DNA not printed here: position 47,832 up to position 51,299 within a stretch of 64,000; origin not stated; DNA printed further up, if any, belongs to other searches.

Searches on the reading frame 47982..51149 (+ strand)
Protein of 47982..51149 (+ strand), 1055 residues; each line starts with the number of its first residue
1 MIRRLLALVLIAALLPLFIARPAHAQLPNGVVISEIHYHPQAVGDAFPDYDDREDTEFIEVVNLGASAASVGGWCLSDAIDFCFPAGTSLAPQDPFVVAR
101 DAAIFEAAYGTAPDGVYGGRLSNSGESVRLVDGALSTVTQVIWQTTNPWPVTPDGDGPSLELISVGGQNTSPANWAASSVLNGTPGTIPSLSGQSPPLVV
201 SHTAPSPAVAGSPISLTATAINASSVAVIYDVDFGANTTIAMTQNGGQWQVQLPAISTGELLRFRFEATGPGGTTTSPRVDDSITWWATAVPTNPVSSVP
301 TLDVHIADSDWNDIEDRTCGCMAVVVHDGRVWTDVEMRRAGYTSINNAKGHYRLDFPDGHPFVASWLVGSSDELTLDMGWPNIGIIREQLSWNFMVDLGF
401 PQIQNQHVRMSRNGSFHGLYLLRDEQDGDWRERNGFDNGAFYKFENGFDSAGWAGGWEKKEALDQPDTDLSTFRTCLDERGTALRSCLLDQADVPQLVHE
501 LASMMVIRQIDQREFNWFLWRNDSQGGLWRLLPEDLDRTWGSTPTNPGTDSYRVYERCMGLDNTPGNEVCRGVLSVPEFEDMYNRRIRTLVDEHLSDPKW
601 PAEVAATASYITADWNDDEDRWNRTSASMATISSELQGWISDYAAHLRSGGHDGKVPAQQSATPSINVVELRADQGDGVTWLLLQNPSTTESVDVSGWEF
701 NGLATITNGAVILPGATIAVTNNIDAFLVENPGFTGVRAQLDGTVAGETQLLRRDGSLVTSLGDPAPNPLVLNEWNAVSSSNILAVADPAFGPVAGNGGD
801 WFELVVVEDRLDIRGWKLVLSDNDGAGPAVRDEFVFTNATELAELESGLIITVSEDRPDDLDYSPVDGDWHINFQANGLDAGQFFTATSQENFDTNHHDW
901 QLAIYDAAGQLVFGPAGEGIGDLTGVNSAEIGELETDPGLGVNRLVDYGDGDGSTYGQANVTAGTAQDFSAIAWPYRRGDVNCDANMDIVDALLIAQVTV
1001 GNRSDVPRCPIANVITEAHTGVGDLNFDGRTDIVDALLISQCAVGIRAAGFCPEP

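Call 6: search_protein_families(library=pfam, proteins=[window:47982-51149:+], max_evalue=0.01)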
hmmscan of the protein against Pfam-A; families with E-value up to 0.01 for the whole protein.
window:47982-51149:+ (1055 aa): 4 families
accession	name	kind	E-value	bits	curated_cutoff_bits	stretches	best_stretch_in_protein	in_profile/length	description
PF08757.17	CotH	-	1.4e-25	90.9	23.8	1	341-642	5-317/322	CotH kinase protein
PF00932.25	LTD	-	1.7e-22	80.3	34.3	2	28-142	5-106/109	Lamin Tail Domain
PF22184.2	CBM_56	-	3.2e-06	27.7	27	1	215-269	14-67/75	Carbohydrate binding module family 56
PF00404.24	Dockerin_1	-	0.0004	21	22.9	1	979-1040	2-53/57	Dockerin type I domain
